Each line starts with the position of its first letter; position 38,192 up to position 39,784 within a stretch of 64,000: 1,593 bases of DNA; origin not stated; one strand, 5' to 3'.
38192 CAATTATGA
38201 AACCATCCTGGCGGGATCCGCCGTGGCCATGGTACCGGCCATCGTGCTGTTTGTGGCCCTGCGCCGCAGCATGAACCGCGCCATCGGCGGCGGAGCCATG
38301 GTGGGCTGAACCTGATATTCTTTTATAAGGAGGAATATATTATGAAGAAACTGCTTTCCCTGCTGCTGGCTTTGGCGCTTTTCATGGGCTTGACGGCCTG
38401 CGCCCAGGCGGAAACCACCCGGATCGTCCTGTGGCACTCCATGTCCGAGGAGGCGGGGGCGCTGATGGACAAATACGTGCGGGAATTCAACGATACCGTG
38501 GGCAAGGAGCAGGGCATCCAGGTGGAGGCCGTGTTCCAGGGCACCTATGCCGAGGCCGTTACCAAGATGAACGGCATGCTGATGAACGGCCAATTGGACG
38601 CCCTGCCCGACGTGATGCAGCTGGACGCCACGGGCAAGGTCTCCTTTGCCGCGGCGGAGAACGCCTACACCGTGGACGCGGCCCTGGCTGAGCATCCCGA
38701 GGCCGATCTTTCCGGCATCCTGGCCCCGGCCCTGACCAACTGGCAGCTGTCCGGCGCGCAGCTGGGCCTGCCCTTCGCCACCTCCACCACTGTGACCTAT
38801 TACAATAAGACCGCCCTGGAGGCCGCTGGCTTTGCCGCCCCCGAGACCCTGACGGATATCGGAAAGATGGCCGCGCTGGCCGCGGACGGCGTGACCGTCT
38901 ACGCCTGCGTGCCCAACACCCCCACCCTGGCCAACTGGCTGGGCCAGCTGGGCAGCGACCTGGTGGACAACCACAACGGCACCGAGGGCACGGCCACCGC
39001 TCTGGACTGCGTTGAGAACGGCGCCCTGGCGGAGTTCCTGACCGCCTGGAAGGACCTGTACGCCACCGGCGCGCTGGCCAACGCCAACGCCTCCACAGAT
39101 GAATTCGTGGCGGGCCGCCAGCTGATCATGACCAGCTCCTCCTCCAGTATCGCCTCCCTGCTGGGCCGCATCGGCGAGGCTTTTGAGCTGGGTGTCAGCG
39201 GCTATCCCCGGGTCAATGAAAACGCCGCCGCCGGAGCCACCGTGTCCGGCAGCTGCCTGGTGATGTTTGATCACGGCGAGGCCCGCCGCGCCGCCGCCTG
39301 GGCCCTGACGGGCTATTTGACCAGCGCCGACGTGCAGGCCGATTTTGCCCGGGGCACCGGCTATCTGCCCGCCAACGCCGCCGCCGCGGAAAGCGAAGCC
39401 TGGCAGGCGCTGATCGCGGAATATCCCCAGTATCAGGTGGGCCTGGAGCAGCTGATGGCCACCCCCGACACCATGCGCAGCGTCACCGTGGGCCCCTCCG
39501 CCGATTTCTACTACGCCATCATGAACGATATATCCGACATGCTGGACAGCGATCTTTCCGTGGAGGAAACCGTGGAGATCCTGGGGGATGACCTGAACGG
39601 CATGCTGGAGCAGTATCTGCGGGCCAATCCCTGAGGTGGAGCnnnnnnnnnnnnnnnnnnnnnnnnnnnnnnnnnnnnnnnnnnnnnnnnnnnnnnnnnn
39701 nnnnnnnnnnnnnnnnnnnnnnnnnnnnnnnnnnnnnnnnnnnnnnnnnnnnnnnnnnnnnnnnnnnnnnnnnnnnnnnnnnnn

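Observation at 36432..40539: FMN riboswitch gating a Ugp-type (CUT1) ABC importer plus a TIM-barrel enzyme: candidate undescribed flavin uptake/processing module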

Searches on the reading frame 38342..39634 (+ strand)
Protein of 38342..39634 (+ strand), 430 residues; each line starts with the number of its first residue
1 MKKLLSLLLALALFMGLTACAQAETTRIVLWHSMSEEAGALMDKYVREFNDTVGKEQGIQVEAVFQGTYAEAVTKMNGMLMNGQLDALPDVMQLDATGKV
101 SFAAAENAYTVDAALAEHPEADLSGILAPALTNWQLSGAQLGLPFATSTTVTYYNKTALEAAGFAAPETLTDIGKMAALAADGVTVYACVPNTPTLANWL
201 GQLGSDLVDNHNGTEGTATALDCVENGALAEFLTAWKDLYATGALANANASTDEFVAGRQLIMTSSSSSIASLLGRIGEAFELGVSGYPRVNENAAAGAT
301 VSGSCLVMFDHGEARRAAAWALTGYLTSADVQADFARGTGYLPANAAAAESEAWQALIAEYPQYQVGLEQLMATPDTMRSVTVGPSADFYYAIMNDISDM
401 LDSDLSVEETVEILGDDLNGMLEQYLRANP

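Call 5: search_protein_families(library=pfam, proteins=[window:38342-39634:+])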
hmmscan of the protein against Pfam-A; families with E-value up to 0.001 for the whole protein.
window:38342-39634:+ (430 aa): 1 family
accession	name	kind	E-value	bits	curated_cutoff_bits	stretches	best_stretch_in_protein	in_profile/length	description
PF13416.11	SBP_bac_8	-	2.9e-34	119.6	27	1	45-357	2-274/279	Bacterial extracellular solute-binding protein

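Call 6: search_protein_families(library=ncbifam, proteins=[window:38342-39634:+], max_evalue=0.001)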
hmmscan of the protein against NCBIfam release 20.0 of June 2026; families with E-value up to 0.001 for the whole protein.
window:38342-39634:+ (430 aa): 1 family
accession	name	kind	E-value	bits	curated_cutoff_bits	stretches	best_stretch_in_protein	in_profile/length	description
NF008211.0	PRK10974.1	equivalog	2.2e-26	92.4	411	1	3-375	5-382/439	sn-glycerol-3-phosphate ABC transporter substrate-binding protein UgpB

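Call 8: find_homologous_proteins(query=window:38342-39634:+, max_evalue=1e-10)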
Query window:38342-39634:+ (430 aa): 409 proteins with E <= 1e-10 among 8000 candidates; the best 120 are listed.
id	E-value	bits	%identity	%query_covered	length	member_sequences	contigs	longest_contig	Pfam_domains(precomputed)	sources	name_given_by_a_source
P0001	3.4e-275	931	100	100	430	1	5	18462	PF13416.12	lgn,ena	-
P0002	1.0e-274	929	100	100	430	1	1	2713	PF13416.12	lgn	-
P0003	1.2e-274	929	100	100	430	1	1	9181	PF13416.12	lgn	-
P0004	1.9e-274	928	100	100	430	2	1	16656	PF13416.12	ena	-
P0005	1.9e-274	928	100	100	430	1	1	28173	PF13416.12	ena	-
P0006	6.1e-274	926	99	100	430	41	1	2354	PF13416.12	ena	-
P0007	7.8e-274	926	99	100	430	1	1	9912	PF13416.12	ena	-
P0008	1.4e-273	925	99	100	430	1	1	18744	PF13416.12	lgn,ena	-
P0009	1.7e-273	925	99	100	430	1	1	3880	PF13416.12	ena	-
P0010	1.9e-273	925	99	100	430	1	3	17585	PF13416.12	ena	-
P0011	4.9e-273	924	99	100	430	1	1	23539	PF13416.12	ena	-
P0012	2.3e-272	921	99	100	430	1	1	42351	PF13416.12,PF01547.31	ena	-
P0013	1.0e-271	919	98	100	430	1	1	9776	PF13416.12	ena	-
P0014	1.8e-270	915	98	100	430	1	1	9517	PF13416.12,PF01547.31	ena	-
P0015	1.4e-264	896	96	100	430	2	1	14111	PF13416.12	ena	-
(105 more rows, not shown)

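Call 11: find_related_loci(query=A1, collection=genome_contigs, flank=6000)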
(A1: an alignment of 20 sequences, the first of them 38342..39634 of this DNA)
Query A1 (430 aa) in genome_contigs; peptide patterns used: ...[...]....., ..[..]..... (x = any residue, [..] = any of these).
132 stretches matched a pattern; 89 encode a relative of the query (tblastn E <= 1e-3); the best 80 are kept; 80 distinct loci.
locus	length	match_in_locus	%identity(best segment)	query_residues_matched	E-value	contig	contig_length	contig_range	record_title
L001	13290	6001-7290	93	1-430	0e+0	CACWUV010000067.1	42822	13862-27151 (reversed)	MAG: uncultured Clostridiales bacterium isolate RUG10934 genome assembly, contig: RUG10934_asm_67, whole genome shotgun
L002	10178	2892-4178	76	2-430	0e+0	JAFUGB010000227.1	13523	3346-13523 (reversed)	MAG: Clostridia bacterium isolate RGIG4462 Roe_deer_Omasum-5__c143997, whole genome shotgun sequence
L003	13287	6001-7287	77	2-430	0e+0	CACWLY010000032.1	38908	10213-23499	MAG: uncultured Clostridiales bacterium isolate RUG10700 genome assembly, contig: RUG10700_asm_32, whole genome shotgun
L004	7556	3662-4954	74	1-430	0e+0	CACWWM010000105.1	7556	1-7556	MAG: uncultured Clostridiales bacterium isolate RUG10975 genome assembly, contig: RUG10975_asm_105, whole genome shotgun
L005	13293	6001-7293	73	1-430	0e+0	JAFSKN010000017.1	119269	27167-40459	MAG: Clostridia bacterium isolate RGIG3226 Goat_Reticulum-2__c354, whole genome shotgun sequence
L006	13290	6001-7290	75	1-430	0e+0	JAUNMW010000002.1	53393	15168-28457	MAG: Clostridia bacterium isolate S32M_St_metabat_16 NODE_382_length_53393_cov_6.006674, whole genome shotgun sequence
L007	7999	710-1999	75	1-430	0e+0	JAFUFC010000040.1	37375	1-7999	MAG: Clostridia bacterium isolate RGIG4437 Roe_deer_Omasum-3__c45480, whole genome shotgun sequence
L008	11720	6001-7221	77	24-430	0e+0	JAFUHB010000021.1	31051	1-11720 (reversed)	MAG: Clostridia bacterium isolate RGIG4488 Roe_deer_Omasum.Co__c87672, whole genome shotgun sequence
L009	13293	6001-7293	72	1-430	0e+0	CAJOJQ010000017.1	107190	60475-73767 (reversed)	uncultured Christensenellaceae bacterium isolate Red_deer_4_mag_93 genome assembly, contig: scaffold_661, whole genome s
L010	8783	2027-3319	72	1-430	0e+0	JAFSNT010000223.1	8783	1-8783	MAG: Clostridia bacterium isolate RGIG3310 Goat_Reticulum-5__c561362, whole genome shotgun sequence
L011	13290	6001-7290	70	1-430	0e+0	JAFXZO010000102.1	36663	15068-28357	MAG: Clostridia bacterium isolate RGIG6889 Sheep_Rumen-5__c1542413, whole genome shotgun sequence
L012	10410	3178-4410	74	19-430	0e+0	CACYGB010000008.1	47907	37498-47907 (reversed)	MAG: uncultured Clostridiales bacterium isolate RUG11909 genome assembly, contig: RUG11909_asm_8, whole genome shotgun s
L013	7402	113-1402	67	1-429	0e+0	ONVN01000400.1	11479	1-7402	uncultured Clostridiales bacterium isolate RUG677 genome assembly, contig: k87_45385158, whole genome shotgun sequence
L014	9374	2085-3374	68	1-429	0e+0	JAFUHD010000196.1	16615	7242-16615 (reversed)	MAG: Clostridia bacterium isolate RGIG4490 Roe_deer_Omasum.Co__c516158, whole genome shotgun sequence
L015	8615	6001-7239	65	23-430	0e+0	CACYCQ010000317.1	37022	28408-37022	MAG: uncultured Clostridiales bacterium isolate RUG11819 genome assembly, contig: RUG11819_asm_317, whole genome shotgun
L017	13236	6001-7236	68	24-429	0e+0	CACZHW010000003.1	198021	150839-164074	MAG: uncultured Clostridiales bacterium isolate RUG12645 genome assembly, contig: RUG12645_asm_3, whole genome shotgun s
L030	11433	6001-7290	57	1-430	2e-157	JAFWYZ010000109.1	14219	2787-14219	MAG: Clostridia bacterium isolate RGIG6199 Sheep_Rectum-2__c247672, whole genome shotgun sequence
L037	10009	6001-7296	56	1-430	9e-152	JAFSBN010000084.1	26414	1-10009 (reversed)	MAG: Clostridia bacterium isolate RGIG2992 Goat_Rectum-3__c380088, whole genome shotgun sequence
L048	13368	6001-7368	50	1-429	1e-137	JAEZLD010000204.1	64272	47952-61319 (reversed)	MAG: Bacillota bacterium isolate OH_CDB_59 k127_1148606, whole genome shotgun sequence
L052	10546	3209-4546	50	1-430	3e-132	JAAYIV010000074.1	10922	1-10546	MAG: Spirochaetales bacterium isolate AS10tlH2TH_148 91015_AS10, whole genome shotgun sequence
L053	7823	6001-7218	52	28-429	2e-131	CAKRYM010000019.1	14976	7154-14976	MAG: uncultured Firmicutes bacterium isolate REFINED_METABAT215_TOP10_CONTIGS_1500_ASSEMBLY_K77_MERGED__Hadza_PheChl_Fib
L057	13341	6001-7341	47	1-430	4e-130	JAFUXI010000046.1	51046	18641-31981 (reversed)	MAG: Spirochaetales bacterium isolate RGIG4911 Roe_deer_Rumen-2__c234069, whole genome shotgun sequence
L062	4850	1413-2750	47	1-429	1e-128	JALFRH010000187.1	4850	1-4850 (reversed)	MAG: Spirochaetales bacterium isolate SUG940 k141_35346, whole genome shotgun sequence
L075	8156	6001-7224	49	24-429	5e-119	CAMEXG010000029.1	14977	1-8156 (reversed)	MAG: uncultured Spirochaetales bacterium isolate SRR15057923_bin.2_metaWRAP_v1.3_MAG genome assembly, contig: ERZ1040738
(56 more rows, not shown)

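Call 25: search_solved_structures(query=window:38342-39634:+, max_evalue=0.001)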
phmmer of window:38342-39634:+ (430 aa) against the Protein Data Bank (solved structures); distinct sequences matched with E-value up to 0.001: 27.
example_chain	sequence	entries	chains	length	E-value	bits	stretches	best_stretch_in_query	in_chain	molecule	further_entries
9lff_A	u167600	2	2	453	5.6e-19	72.1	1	5-412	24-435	SN-glycerol-3-phophate ABC transporter, periplasmic SN-glycerol-3-phosphate-binding protei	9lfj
7c16_A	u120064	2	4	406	3.1e-18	69.7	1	20-368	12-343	Sugar ABC transporter, periplasmic sugar-binding protein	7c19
7c0v_A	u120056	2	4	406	6.7e-18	68.6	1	20-368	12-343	Sugar ABC transporter, periplasmic sugar-binding protein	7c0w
7c0y_A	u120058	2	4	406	9.9e-18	68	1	20-368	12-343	Sugar ABC transporter, periplasmic sugar-binding protein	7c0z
7c0t_A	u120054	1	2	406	1.4e-17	67.5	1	20-368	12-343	Sugar ABC transporter, periplasmic sugar-binding protein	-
7c0r_A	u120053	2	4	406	1.6e-17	67.4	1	20-368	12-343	Sugar ABC transporter, periplasmic sugar-binding protein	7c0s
7c14_A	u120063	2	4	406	1.6e-17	67.3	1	20-368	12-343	Sugar ABC transporter, periplasmic sugar-binding protein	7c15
7c0f_A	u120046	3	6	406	2.2e-17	66.9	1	20-368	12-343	Sugar ABC transporter, periplasmic sugar-binding protein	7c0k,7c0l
7c0x_A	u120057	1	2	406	2.7e-17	66.6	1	20-368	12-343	Sugar ABC transporter, periplasmic sugar-binding protein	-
7c0u_A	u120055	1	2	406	5.8e-17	65.5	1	20-368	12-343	Sugar ABC transporter, periplasmic sugar-binding protein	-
7c0o_A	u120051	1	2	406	7.6e-17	65.1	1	20-368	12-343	Sugar ABC transporter, periplasmic sugar-binding protein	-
6x84_A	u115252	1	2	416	1e-15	61.4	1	26-375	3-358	sn-glycerol-3-phosphate-binding periplasmic protein UgpB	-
4aq4_A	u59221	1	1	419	3.9e-15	59.5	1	26-375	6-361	SN-GLYCEROL-3-PHOSPHATE-BINDING PERIPLASMIC PROTEIN UGPB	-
7c1b_A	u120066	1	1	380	9.9e-15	58.1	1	122-368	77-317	Sugar ABC transporter, periplasmic sugar-binding protein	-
4mfi_A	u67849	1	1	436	6.8e-13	52.1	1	28-374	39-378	Sn-glycerol-3-phosphate ABC transporter substrate-binding protein UspB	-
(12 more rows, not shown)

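Call 30: search_protein_families(library=pfam, proteins=[L017:7223-8572:+, L015:7223-8539:+, L062:3712-4503:+, L052:6356-7402:+, L075:7562-8116:+, L053:1313-2485:+, L053:2854-3972:-, L030:2962-3816:+, L005:7310-8773:+, L037:7302-7583:+], max_evalue=0.001)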
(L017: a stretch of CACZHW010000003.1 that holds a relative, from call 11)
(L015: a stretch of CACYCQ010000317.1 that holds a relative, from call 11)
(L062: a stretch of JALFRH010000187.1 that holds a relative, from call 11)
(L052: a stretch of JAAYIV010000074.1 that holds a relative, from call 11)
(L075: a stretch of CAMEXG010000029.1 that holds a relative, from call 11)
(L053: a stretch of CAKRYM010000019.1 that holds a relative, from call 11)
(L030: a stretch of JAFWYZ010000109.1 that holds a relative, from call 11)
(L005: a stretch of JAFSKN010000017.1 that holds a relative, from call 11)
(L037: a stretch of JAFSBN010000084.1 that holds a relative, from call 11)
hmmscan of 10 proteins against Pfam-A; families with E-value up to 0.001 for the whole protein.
L017:7223-8572:+ (449 aa): 2 families
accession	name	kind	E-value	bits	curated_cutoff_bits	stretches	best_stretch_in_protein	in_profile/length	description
PF01663.27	Phosphodiest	-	5.7e-41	141.7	23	1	30-315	2-256/342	Type I phosphodiesterase / nucleotide pyrophosphatase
PF00884.28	Sulfatase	-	3.2e-06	27.1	25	1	234-269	208-243/301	Sulfatase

L015:7223-8539:+ (438 aa): 2 families
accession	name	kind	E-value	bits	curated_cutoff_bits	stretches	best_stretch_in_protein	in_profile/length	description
PF01663.27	Phosphodiest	-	9.6e-40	137.7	23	1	13-382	1-341/342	Type I phosphodiesterase / nucleotide pyrophosphatase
PF00884.28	Sulfatase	-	6.7e-08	32.6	25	1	54-254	47-244/301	Sulfatase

L062:3712-4503:+ (263 aa): 2 families
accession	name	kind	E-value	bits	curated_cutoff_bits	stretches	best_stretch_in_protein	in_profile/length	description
PF01791.15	DeoC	-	3.7e-28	99.1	23.8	1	17-230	3-227/229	DeoC/LacD family aldolase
PF22649.2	Cgl0159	-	0.00047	20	27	1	116-231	119-237/251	Cgl0159-like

L052:6356-7402:+ (348 aa): 4 families
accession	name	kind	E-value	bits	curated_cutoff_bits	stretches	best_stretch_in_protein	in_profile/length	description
PF08240.17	ADH_N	-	6.4e-24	84.6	23.5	1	28-143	2-104/104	Alcohol dehydrogenase GroES-like domain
PF00107.32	ADH_zinc_N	-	2.2e-22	79.8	31.8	1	183-308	3-126/129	Zinc-binding dehydrogenase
PF01262.27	AlaDh_PNT_C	-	0.00023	21.1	23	1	173-219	30-78/214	Alanine dehydrogenase/PNT, C-terminal domain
PF13602.12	ADH_zinc_N_2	-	0.00072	20.9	27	0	213-335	1-122/134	Zinc-binding dehydrogenase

L075:7562-8116:+ (184 aa): 0 families

L053:1313-2485:+ (390 aa): 1 family
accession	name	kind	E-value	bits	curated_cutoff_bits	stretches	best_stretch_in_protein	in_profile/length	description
PF02608.20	Bmp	-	2e-26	93.2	24.1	1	81-343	19-273/301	ABC transporter substrate-binding protein PnrA-like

L053:2854-3972:- (372 aa): 2 families
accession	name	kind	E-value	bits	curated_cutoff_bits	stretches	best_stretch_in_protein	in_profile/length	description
PF03600.22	CitMHS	-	1.4e-37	130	31.9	1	12-307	13-319/336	Citrate transporter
PF00939.25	Na_sulph_symp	-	1.7e-05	24.4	27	1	41-178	323-463/472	Sodium:sulfate symporter transmembrane region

L030:2962-3816:+ (284 aa): 1 family
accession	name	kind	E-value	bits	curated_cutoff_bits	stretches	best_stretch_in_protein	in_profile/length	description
PF00753.33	Lactamase_B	-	2.4e-13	50.9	22.7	1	41-185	8-149/196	Metallo-beta-lactamase superfamily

L005:7310-8773:+ (487 aa): 1 family
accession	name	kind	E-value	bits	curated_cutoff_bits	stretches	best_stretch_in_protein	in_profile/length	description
PF01120.23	Alpha_L_fucos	-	1.3e-73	248.9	25.2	1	52-396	11-345/345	Alpha-L-fucosidase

L037:7302-7583:+ (93 aa): 1 family
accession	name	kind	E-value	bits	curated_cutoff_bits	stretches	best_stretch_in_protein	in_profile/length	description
PF14131.11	DUF4298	-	4.3e-19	68.8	27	1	10-91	1-82/87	Domain of unknown function (DUF4298)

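Call 43: search_protein_families(library=ncbifam, proteins=[L052:5556-6338:+, L052:6356-7402:+, L017:7223-8572:+, L057:8407-9681:+, L052:230-1417:+, L048:9995-10828:+, L048:10840-11874:+], max_evalue=0.00001)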
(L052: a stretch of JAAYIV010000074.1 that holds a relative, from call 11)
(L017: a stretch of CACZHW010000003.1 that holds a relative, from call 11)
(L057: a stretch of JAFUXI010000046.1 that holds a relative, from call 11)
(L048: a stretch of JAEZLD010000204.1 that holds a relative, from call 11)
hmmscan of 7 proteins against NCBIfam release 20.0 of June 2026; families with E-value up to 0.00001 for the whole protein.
L052:5556-6338:+ (260 aa): 7 families
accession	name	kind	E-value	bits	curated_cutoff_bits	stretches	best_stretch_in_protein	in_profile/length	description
NF005556.0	PRK07226.1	subfamily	2e-52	178.2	241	1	2-257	7-262/267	2-amino-3,7-dideoxy-D-threo-hept-6-ulosonate synthase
TIGR01949.1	ADH_synth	equivalog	3.6e-46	157.9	299.45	1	2-256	4-254/255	2-amino-3,7-dideoxy-D-threo-hept-6-ulosonate synthase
NF006081.0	PRK08227.1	equivalog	4e-39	134.6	297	1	1-258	36-285/291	3-hydroxy-5-phosphonooxypentane-2,4-dione thiolase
NF040816.1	Fbpase1_Arch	equivalog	6.8e-39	133.9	430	1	2-256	9-267/271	class I fructose-bisphosphate aldolase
NF041223.1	BagB_FevI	exception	8.5e-26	90.7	500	1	6-248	14-256/257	bagremycin/ferroverdin biosynthesis DhnA-type aldolase BagB/FevI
NF006704.0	PRK09250.1-1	equivalog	2.8e-16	59.3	277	1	27-176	59-209/308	class I fructose-bisphosphate aldolase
NF005321.0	PRK06852.1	equivalog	5.2e-11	42.2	420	1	32-259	63-304/308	aldolase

L052:6356-7402:+ (348 aa): 20 families
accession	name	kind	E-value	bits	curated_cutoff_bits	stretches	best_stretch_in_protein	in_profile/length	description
TIGR00692.1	tdh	equivalog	1.3e-48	165.8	458.35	1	16-345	11-337/340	L-threonine 3-dehydrogenase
NF041097.1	keto_inos_dh_IolM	equivalog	4.4e-47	160.6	450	1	15-336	39-377/389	scyllo-inosose 3-dehydrogenase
NF003808.0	PRK05396.1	equivalog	6e-43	147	380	1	16-346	13-338/341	L-threonine 3-dehydrogenase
NF007489.0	PRK10083.1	equivalog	1.1e-36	126.6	376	1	6-334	2-321/339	Zn-dependent oxidoreductase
TIGR03989.1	Rxyl_3153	subfamily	1e-35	123.7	440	1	15-334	13-356/370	NDMA-dependent alcohol dehydrogenase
TIGR03366.1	HpnZ_proposed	hypoth_equivalog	3.7e-33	115.1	328.1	1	24-286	1-270/315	putative phosphonate catabolism associated alcohol dehydrogenase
NF010344.0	PRK13771.1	subfamily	8.7e-33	113.7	349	1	8-335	4-319/334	putative alcohol dehydrogenase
NF007642.0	PRK10309.1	equivalog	1.3e-30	106.8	550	1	10-332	6-329/347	galactitol-1-phosphate 5-dehydrogenase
NF007375.0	PRK09880.1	equivalog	2.6e-29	102.1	469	1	3-334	3-328/344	L-idonate 5-dehydrogenase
TIGR02824.1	quinone_pig3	subfamily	4.1e-27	95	296.8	1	121-334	88-310/325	putative NAD(P)H quinone oxidoreductase, PIG3 family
TIGR03451.1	mycoS_dep_FDH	equivalog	6.4e-27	94.3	512.9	1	15-335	13-345/358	S-(hydroxymethyl)mycothiol dehydrogenase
NF041172.1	AcrlCoa_red_Thmprot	equivalog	6.1e-26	91.1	500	1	6-334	2-319/334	acryloyl-CoA reductase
NF006940.0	PRK09422.1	equivalog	3.3e-25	88.7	344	1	6-307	2-296/338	alcohol dehydrogenase AdhP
TIGR02818.1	adh_III_F_hyde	equivalog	2.1e-20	73.1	543.95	1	16-264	16-283/368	S-(hydroxymethyl)glutathione dehydrogenase/class III alcohol dehydrogenase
TIGR03201.1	dearomat_had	equivalog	1.8e-19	70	338.65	1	20-225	15-221/349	6-hydroxycyclohex-1-ene-1-carbonyl-CoA dehydrogenase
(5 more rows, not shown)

L017:7223-8572:+ (449 aa): 0 families

L057:8407-9681:+ (424 aa): 0 families

L052:230-1417:+ (395 aa): 184 families (the best 25 are shown)
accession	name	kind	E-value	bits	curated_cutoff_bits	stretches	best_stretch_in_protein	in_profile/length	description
NF008653.0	PRK11650.1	subfamily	2.7e-135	451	432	1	39-393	15-355/357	sn-glycerol-3-phosphate ABC transporter ATP-binding protein UgpC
NF008233.0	PRK11000.1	equivalog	2.5e-113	378.7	568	1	33-359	8-332/369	maltose/maltodextrin ABC transporter ATP-binding protein MalK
NF006987.0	PRK09452.1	equivalog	1.6e-97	326.6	482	1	33-378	22-365/378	spermidine/putrescine ABC transporter ATP-binding protein PotA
NF040933.2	ABC_arch_GlcV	equivalog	3.7e-96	322.1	450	1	35-368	13-336/357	glucose ABC transporter ATP-binding protein GlcV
NF043075.1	MMSYN1_0197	equivalog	4.2e-92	308.7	550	1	33-374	7-337/341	spermidine/putrescine ABC transporter ATP-binding protein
TIGR01187.1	potA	subfamily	1.1e-91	307.3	355.6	1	59-378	1-318/325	polyamine ABC transporter ATP-binding protein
TIGR03265.1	PhnT2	equivalog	1.3e-90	304.2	457.7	1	35-378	11-345/353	putative 2-aminoethylphosphonate ABC transporter ATP-binding protein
NF008513.0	PRK11432.1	equivalog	7.8e-86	288.1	496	1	41-365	19-333/351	ferric ABC transporter ATP-binding protein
NF040840.2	tungstate_WtpC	equivalog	7e-83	278.8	440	1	43-354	15-320/347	tungstate ABC transporter ATP-binding protein WtpC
NF008621.0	PRK11607.1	equivalog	2.3e-79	266.9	613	1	32-335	23-321/377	putrescine ABC transporter ATP-binding subunit PotG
TIGR03258.1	PhnT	equivalog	2.2e-76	257.2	499.15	1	39-356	19-334/359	2-aminoethylphosphonate ABC transport system ATP-binding subunit PhnT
TIGR00968.1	3a0106s01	subfamily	3.7e-76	255.8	342.75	1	33-261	5-233/237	sulfate ABC transporter ATP-binding protein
TIGR01186.1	proV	subfamily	1.6e-72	244.6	326.6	1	40-263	5-234/363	betaine/proline/choline family ABC transporter ATP-binding protein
NF008105.0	PRK10851.1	equivalog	5e-67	226.1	502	1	42-280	16-254/362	sulfate/thiosulfate ABC transporter ATP-binding protein CysA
TIGR03415.1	ABC_choXWV_ATP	equivalog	4.8e-59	200.2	483.75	1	37-260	33-266/382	choline ABC transporter ATP-binding protein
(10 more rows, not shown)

L048:9995-10828:+ (277 aa): 7 families
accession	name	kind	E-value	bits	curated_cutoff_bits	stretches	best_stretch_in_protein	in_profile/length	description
NF005556.0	PRK07226.1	subfamily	1.3e-65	221.4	241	1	12-274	3-265/267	2-amino-3,7-dideoxy-D-threo-hept-6-ulosonate synthase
TIGR01949.1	ADH_synth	equivalog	1.1e-58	198.9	299.45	1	15-271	3-255/255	2-amino-3,7-dideoxy-D-threo-hept-6-ulosonate synthase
NF040816.1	Fbpase1_Arch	equivalog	5.5e-45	153.9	430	1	15-272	8-269/271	class I fructose-bisphosphate aldolase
NF006081.0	PRK08227.1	equivalog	4.5e-42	144.3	297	1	15-272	36-285/291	3-hydroxy-5-phosphonooxypentane-2,4-dione thiolase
NF041223.1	BagB_FevI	exception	7.5e-38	130.2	500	1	16-262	10-256/257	bagremycin/ferroverdin biosynthesis DhnA-type aldolase BagB/FevI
NF006704.0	PRK09250.1-1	equivalog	4e-16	58.8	277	1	47-191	64-211/308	class I fructose-bisphosphate aldolase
NF005321.0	PRK06852.1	equivalog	3.3e-15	56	420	1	57-274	73-305/308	aldolase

L048:10840-11874:+ (344 aa): 25 families
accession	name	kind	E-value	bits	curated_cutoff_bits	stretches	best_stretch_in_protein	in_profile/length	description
TIGR00692.1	tdh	equivalog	2.8e-52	177.9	458.35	1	12-339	7-335/340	L-threonine 3-dehydrogenase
NF041097.1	keto_inos_dh_IolM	equivalog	7.9e-49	166.3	450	1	15-342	39-387/389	scyllo-inosose 3-dehydrogenase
NF003808.0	PRK05396.1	equivalog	2.5e-46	158.1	380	1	14-342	11-338/341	L-threonine 3-dehydrogenase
NF010344.0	PRK13771.1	subfamily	8.9e-43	146.5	349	1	8-337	4-325/334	putative alcohol dehydrogenase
TIGR03451.1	mycoS_dep_FDH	equivalog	7.7e-42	143.4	512.9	1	14-342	12-356/358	S-(hydroxymethyl)mycothiol dehydrogenase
NF006940.0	PRK09422.1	equivalog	2.5e-41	141.7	344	1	6-329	2-319/338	alcohol dehydrogenase AdhP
TIGR03989.1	Rxyl_3153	subfamily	3.4e-40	138.5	440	2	7-105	4-105/370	NDMA-dependent alcohol dehydrogenase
NF007375.0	PRK09880.1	equivalog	7e-38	130.3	469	1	7-334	7-332/344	L-idonate 5-dehydrogenase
NF007642.0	PRK10309.1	equivalog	2.4e-36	125.7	550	1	16-319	12-320/347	galactitol-1-phosphate 5-dehydrogenase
NF041172.1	AcrlCoa_red_Thmprot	equivalog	3e-36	125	500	1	9-331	5-320/334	acryloyl-CoA reductase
NF007489.0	PRK10083.1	equivalog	1.9e-34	119.1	376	1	14-330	10-321/339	Zn-dependent oxidoreductase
TIGR03366.1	HpnZ_proposed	hypoth_equivalog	3.2e-32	112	328.1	1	30-325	7-315/315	putative phosphonate catabolism associated alcohol dehydrogenase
NF047908.1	AldhRedAhr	equivalog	7.6e-31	107.2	470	1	14-342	14-333/335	NADPH-dependent aldehyde reductase Ahr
TIGR03201.1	dearomat_had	equivalog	9.5e-29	100.6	338.65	1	20-341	15-345/349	6-hydroxycyclohex-1-ene-1-carbonyl-CoA dehydrogenase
TIGR02824.1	quinone_pig3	subfamily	9.4e-25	87.3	296.8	1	121-292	92-264/325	putative NAD(P)H quinone oxidoreductase, PIG3 family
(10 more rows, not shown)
